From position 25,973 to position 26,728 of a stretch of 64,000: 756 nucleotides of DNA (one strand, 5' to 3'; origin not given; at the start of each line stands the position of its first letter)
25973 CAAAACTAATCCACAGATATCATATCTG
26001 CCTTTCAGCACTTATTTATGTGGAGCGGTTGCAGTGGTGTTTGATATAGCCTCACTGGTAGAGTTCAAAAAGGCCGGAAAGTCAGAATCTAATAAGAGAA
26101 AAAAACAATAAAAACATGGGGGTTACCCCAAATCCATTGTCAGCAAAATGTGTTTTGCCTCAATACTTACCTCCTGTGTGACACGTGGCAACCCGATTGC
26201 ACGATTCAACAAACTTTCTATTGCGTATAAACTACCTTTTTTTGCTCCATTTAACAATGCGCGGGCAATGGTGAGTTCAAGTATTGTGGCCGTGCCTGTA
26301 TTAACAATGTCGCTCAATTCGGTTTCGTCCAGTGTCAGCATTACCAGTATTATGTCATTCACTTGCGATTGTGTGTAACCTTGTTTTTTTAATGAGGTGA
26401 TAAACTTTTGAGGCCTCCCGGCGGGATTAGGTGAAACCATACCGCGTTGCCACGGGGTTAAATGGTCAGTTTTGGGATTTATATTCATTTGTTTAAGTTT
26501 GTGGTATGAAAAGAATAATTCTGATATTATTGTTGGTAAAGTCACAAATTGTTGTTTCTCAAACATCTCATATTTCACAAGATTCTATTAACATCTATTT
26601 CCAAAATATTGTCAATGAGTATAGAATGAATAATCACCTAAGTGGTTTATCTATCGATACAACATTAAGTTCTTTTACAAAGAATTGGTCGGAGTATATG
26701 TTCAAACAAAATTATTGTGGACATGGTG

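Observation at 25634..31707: About 6 kb integrase-less island inserted at the ssrA (tmRNA) 3' end, bracketed by a 46-bp perfect / 84-bp imperfect direct repeat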

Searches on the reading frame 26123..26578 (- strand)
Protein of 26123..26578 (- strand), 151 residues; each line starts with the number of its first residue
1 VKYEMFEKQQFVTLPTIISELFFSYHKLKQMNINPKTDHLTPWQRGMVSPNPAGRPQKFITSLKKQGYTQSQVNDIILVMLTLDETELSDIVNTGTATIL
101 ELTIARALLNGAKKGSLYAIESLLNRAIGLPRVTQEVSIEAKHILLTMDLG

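Call 6: search_protein_families(library=pfam, max_evalue=0.01, proteins=[window:26123-26578:-])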
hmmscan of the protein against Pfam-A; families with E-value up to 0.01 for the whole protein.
window:26123-26578:- (151 aa): 1 family
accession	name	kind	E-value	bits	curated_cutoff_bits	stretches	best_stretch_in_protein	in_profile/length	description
PF18932.5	DUF5681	-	1.5e-05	25.9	27.5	1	41-127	3-72/77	Family of unknown function (DUF5681)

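Call 7: search_protein_families(library=padloc, max_evalue=0.01, proteins=[window:26123-26578:-])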
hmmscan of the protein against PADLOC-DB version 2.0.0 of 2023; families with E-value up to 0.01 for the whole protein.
window:26123-26578:- (151 aa): 0 families

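Call 34: find_related_loci(query=window:26123-26578:-, collection=viral_contigs, flank=10000)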
Query window:26123-26578:- (151 aa) in viral_contigs; peptide patterns used: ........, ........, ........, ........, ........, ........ (x = any residue, [..] = any of these).
8 stretches matched a pattern, but none encodes a relative of the query by tblastn (E <= 1e-3).

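Call 43: search_protein_families(library=phrogs, max_evalue=0.01, proteins=[window:26123-26578:-])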
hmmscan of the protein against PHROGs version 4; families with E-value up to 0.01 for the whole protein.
window:26123-26578:- (151 aa): 1 family
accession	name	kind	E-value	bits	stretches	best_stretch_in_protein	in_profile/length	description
phrog_6831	-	transcription regulation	0.0013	19.6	1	55-77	6-28/68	transcriptional regulator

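Call 44: search_protein_families(library=ncbifam, max_evalue=0.01, proteins=[window:26123-26578:-])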
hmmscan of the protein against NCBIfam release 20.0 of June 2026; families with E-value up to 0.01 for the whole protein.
window:26123-26578:- (151 aa): 0 families

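Call 46: find_homologous_proteins(query=window:26123-26578:-, max_evalue=0.001)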
Query window:26123-26578:- (151 aa): 19 proteins with E <= 0.001 among 33 candidates.
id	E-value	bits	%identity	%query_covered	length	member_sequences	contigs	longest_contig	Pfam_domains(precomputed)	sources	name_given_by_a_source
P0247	2.0e-67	243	97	80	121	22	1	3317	-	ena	-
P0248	3.3e-66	239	95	80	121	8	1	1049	PF18932.6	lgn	-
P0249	2.2e-61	224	86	80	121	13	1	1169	PF18932.6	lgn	-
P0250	2.9e-49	185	72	80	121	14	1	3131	PF18932.6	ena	-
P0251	7.0e-48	180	69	79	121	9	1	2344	PF18932.6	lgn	-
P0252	1.3e-46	176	67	79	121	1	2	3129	PF18932.6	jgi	jgi:hypothetical protein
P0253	1.3e-46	176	69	79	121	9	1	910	-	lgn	-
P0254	2.0e-46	175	71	79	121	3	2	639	PF18932.6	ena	-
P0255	1.4e-44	169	67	79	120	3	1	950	PF18932.6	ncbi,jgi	jgi:hypothetical protein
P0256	1.8e-44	169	66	79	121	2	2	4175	PF18932.6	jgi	jgi:hypothetical protein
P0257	5.8e-44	167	64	80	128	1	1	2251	PF18932.6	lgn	-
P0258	1.9e-43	166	61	80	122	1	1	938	PF18932.6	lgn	-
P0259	8.2e-43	164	62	79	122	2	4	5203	PF18932.6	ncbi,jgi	jgi:hypothetical protein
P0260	1.9e-42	163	65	80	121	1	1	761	PF18932.6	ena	-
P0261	3.5e-41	158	60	80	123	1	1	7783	-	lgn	-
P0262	1.3e-40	157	65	80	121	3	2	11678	-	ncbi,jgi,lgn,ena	jgi:hypothetical protein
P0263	5.9e-38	148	60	80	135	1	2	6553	PF18932.6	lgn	-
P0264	8.2e-36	141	58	80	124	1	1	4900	PF18932.6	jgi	jgi:hypothetical protein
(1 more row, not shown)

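Call 47: find_encoding_contigs(protein=P0262, flank=10000, max_places=4)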
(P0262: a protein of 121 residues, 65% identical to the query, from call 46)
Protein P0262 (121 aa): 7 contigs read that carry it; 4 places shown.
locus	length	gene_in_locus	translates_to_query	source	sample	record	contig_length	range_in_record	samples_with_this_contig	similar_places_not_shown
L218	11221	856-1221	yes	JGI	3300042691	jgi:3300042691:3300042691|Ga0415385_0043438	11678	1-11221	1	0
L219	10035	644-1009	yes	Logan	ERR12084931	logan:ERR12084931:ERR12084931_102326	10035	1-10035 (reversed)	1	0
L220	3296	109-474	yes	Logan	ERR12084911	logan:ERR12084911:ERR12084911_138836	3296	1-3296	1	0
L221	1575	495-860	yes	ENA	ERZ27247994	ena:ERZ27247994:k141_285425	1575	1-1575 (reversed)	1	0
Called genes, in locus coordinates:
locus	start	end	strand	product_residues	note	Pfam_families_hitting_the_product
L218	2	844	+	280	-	?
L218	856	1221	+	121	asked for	-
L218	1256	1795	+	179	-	-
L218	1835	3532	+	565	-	PF14311:DUF4379 (faint)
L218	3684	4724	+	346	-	PF04313:HSDR_N (faint), PF13588:HSDR_N_2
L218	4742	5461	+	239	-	PF09603:Fib_succ_major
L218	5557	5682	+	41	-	-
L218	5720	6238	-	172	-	-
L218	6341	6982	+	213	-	PF09603:Fib_succ_major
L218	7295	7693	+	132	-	PF12728:HTH_17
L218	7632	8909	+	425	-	PF13102:Phage_int_SAM_5, PF00589:Phage_integrase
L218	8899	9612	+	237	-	-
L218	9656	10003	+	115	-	PF12728:HTH_17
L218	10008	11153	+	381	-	PF13481:AAA_25, PF03796:DnaB_C (faint)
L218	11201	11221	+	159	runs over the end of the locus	?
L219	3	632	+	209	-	?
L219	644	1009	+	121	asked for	-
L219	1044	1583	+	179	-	-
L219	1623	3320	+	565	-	PF14311:DUF4379 (faint)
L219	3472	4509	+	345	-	PF04313:HSDR_N (faint), PF13588:HSDR_N_2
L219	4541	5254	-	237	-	-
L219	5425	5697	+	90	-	PF09603:Fib_succ_major (weak)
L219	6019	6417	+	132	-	PF12728:HTH_17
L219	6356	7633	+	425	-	PF13102:Phage_int_SAM_5, PF00589:Phage_integrase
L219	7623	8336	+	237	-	-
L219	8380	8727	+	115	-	PF12728:HTH_17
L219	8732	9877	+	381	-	PF13481:AAA_25, PF03796:DnaB_C (faint)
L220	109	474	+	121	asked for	-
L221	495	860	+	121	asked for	-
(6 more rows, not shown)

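Call 48: find_encoding_contigs(protein=P0261, flank=10000, max_places=3)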
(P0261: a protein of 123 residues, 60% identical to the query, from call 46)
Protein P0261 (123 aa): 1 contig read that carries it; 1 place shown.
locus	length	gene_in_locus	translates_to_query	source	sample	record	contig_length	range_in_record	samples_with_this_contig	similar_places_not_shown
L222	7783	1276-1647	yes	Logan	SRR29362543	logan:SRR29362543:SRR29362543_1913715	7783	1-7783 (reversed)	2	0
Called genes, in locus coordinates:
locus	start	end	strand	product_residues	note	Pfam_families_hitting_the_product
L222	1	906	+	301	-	?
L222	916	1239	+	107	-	-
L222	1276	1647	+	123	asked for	-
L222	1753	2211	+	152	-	PF05119:Terminase_4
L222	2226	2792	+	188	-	-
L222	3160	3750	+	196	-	-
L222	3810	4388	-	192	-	-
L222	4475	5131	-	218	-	PF01323:DSBA, PF13743:Thioredoxin_5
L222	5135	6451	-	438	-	PF18962:Por_Secre_tail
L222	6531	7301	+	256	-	PF00106:adh_short, PF01370:Epimerase (weak), PF08659:KR, PF13561:adh_short_C2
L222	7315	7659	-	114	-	PF02627:CMD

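Call 49: find_encoding_contigs(protein=P0263, flank=10000, max_places=3)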
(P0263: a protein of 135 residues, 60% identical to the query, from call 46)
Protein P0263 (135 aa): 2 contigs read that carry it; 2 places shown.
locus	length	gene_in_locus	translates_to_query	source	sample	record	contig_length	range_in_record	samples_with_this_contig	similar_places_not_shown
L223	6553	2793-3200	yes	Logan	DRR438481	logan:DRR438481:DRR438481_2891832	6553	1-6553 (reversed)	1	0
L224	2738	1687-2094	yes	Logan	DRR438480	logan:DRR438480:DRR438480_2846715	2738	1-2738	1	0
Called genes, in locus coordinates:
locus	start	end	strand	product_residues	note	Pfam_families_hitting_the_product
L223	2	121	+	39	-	?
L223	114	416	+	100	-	-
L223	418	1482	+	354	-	PF13481:AAA_25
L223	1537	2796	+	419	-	PF21957:Zn_ribbon_16, PF19898:DUF6371, PF22292:DUF6965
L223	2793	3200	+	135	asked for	PF18932:DUF5681 (weak)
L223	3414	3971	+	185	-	-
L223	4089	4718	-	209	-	PF01323:DSBA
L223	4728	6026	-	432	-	PF18962:Por_Secre_tail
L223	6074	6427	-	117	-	PF02627:CMD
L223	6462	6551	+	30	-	?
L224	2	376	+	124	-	?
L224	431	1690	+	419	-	PF21957:Zn_ribbon_16, PF19898:DUF6371, PF22292:DUF6965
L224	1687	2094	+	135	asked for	PF18932:DUF5681 (weak)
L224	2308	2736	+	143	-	?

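Call 52: find_encoding_contigs(protein=P0250, flank=10000, max_places=4)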
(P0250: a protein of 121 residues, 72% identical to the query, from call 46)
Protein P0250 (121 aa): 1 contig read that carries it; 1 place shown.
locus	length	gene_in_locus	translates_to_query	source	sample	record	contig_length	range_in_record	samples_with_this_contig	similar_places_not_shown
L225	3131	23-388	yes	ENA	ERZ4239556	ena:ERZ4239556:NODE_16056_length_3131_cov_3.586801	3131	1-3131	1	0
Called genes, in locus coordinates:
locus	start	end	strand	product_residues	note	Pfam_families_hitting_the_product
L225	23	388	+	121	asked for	PF18932:DUF5681 (weak)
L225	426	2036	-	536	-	PF13392:HNH_3 (faint)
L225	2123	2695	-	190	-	-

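Call 53: find_encoding_contigs(protein=P0256, flank=10000, max_places=4)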
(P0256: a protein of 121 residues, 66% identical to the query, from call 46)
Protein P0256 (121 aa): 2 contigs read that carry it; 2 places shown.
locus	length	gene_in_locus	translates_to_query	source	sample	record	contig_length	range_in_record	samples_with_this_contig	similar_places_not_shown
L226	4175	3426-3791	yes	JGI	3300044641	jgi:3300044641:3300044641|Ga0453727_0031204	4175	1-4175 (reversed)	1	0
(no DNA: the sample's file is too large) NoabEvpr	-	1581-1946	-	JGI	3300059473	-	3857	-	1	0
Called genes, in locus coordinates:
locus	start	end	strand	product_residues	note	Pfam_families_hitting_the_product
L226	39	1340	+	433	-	PF17293:Arm-DNA-bind_5, PF13102:Phage_int_SAM_5, PF00589:Phage_integrase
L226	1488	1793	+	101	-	PF12728:HTH_17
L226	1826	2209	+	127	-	-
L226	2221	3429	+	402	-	-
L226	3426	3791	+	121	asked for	PF18932:DUF5681 (faint)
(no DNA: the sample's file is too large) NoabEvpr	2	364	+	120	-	?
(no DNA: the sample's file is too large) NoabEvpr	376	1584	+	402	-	-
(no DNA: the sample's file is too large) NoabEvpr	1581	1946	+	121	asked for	PF18932:DUF5681 (faint)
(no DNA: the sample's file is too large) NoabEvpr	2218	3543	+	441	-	PF17293:Arm-DNA-bind_5, PF13102:Phage_int_SAM_5, PF00589:Phage_integrase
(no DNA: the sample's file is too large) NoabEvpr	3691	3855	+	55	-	?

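Call 61: search_protein_families(library=pfam, max_evalue=0.01, proteins=[L226:39-1340:+, L226:1488-1793:+, L226:1790-2209:+, L226:2221-3429:+, L226:3426-3791:+, L225:426-2036:-, L225:2123-2695:-])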
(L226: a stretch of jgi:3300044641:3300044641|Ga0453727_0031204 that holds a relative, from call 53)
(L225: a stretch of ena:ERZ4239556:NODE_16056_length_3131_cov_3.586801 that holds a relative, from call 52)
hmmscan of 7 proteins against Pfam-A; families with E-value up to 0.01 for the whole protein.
L226:39-1340:+ (433 aa): 4 families
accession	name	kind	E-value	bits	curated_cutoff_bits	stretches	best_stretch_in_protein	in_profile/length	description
PF13102.12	Phage_int_SAM_5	-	2.1e-13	50.9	22.3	1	136-219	17-94/98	Phage integrase SAM-like domain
PF00589.27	Phage_integrase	-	1.7e-11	44.7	27.1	1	258-410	25-166/172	Phage integrase family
PF17293.8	Arm-DNA-bind_5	-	4.2e-09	37.2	22.6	1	9-96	6-86/87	Arm DNA-binding domain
PF02899.23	Phage_int_SAM_1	-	0.0011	19.6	22.3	1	138-211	12-83/83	Phage integrase, N-terminal SAM-like domain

L226:1488-1793:+ (101 aa): 2 families
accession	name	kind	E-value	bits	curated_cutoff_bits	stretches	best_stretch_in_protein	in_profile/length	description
PF12728.13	HTH_17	-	5.1e-11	43.1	27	1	43-91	2-50/51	Helix-turn-helix domain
PF00376.29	MerR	-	0.00062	20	28.2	1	47-74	4-31/38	MerR family regulatory protein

L226:1790-2209:+ (139 aa): 0 families

L226:2221-3429:+ (402 aa): 0 families

L226:3426-3791:+ (121 aa): 1 family
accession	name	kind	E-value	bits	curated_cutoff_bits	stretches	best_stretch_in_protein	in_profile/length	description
PF18932.5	DUF5681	-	1.7e-06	28.9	27.5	1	12-97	4-72/77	Family of unknown function (DUF5681)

L225:426-2036:- (536 aa): 1 family
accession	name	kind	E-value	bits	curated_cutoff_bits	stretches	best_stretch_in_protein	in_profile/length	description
PF13392.12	HNH_3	-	5.5e-06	26.4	24.8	1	242-266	20-44/46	HNH endonuclease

L225:2123-2695:- (190 aa): 1 family
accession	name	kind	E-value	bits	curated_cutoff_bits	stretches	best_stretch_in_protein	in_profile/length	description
PF14730.11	DUF4468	-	0.0076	17.1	22.6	0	48-116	8-85/92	Domain of unknown function (DUF4468) with TBP-like fold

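Call 62: search_protein_families(library=phrogs, max_evalue=0.01, proteins=[L226:39-1340:+, L226:1488-1793:+, L226:1790-2209:+, L226:2221-3429:+, L226:3426-3791:+, L225:426-2036:-, L225:2123-2695:-])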
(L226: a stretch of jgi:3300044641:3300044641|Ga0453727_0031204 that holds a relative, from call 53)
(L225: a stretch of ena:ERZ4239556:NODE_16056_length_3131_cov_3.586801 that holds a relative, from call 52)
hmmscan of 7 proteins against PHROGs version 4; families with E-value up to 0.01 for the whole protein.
L226:39-1340:+ (433 aa): 7 families
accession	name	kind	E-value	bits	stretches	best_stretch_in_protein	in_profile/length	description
phrog_1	-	integration and excision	4.8e-34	119.6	1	94-418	146-441/611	integrase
phrog_216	-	integration and excision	7.5e-26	91.9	1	195-422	17-234/301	integrase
phrog_5127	-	integration and excision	1.9e-05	25.3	1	137-278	133-235/355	integrase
phrog_7269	-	integration and excision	5.1e-05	24.1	1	361-415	20-72/89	integrase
phrog_9208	-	integration and excision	0.00045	21.2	1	367-412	184-229/241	integrase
phrog_37473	-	unknown function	0.0006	21.1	0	118-153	30-65/75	-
phrog_7685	-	integration and excision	0.0011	19.5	1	360-410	170-221/240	integrase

L226:1488-1793:+ (101 aa): 9 families
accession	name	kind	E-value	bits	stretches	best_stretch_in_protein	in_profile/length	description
phrog_66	-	integration and excision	5.5e-10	40.5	1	24-99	75-151/412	excisionase and transcriptional regulator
phrog_2907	-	integration and excision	2.4e-06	29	1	39-79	3-48/117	excisionase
phrog_668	-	DNA, RNA and nucleotide metabolism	8.8e-06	26.5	1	13-90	32-112/181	HTH DNA binding protein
phrog_10045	-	DNA, RNA and nucleotide metabolism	0.0004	21.2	1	31-68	9-46/74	HTH DNA binding protein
phrog_1729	-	unknown function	0.0013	19.8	1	42-89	92-139/142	-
phrog_57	-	head and packaging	0.0024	18.7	1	36-89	6-60/199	terminase small subunit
phrog_10458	-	unknown function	0.0026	19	1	16-88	12-87/91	-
phrog_2474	-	transcription regulation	0.006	17.5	1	30-76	36-84/118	MerR-like transcriptional regulator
phrog_15534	-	DNA, RNA and nucleotide metabolism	0.0062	18.1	1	38-88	39-88/93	HTH DNA binding protein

L226:1790-2209:+ (139 aa): 0 families

L226:2221-3429:+ (402 aa): 0 families

L226:3426-3791:+ (121 aa): 1 family
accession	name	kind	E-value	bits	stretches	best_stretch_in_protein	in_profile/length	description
phrog_15125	-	unknown function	0.00015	22.4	1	36-114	43-126/155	-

L225:426-2036:- (536 aa): 6 families
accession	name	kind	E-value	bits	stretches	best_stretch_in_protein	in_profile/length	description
phrog_959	-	DNA, RNA and nucleotide metabolism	4.8e-17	63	1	184-292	12-128/138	HNH endonuclease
phrog_59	-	DNA, RNA and nucleotide metabolism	3.4e-15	57.3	1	68-274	77-239/423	HNH endonuclease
phrog_99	-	DNA, RNA and nucleotide metabolism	8.3e-08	33.3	1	132-269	64-204/383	HNH endonuclease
phrog_37683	-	unknown function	1.2e-06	28.9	1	174-269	111-207/279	-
phrog_1492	-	DNA, RNA and nucleotide metabolism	0.0011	19.2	1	210-267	95-156/414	HNH endonuclease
phrog_14913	-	DNA, RNA and nucleotide metabolism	0.0074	17.3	0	239-265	57-83/149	HNH endonuclease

L225:2123-2695:- (190 aa): 1 family
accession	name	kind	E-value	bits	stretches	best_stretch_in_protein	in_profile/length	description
phrog_4002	-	unknown function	0.0011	19.6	1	1-125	1-126/171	-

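Call 73: search_solved_structures(query=A2, max_evalue=1)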
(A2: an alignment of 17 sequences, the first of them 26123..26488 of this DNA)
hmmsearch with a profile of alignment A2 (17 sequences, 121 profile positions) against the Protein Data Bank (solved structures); distinct sequences matched with E-value up to 1: 1.
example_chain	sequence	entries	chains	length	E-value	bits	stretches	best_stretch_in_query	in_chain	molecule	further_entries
5cwb_A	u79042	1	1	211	0.14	15.4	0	28-57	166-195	Designed helical repeat protein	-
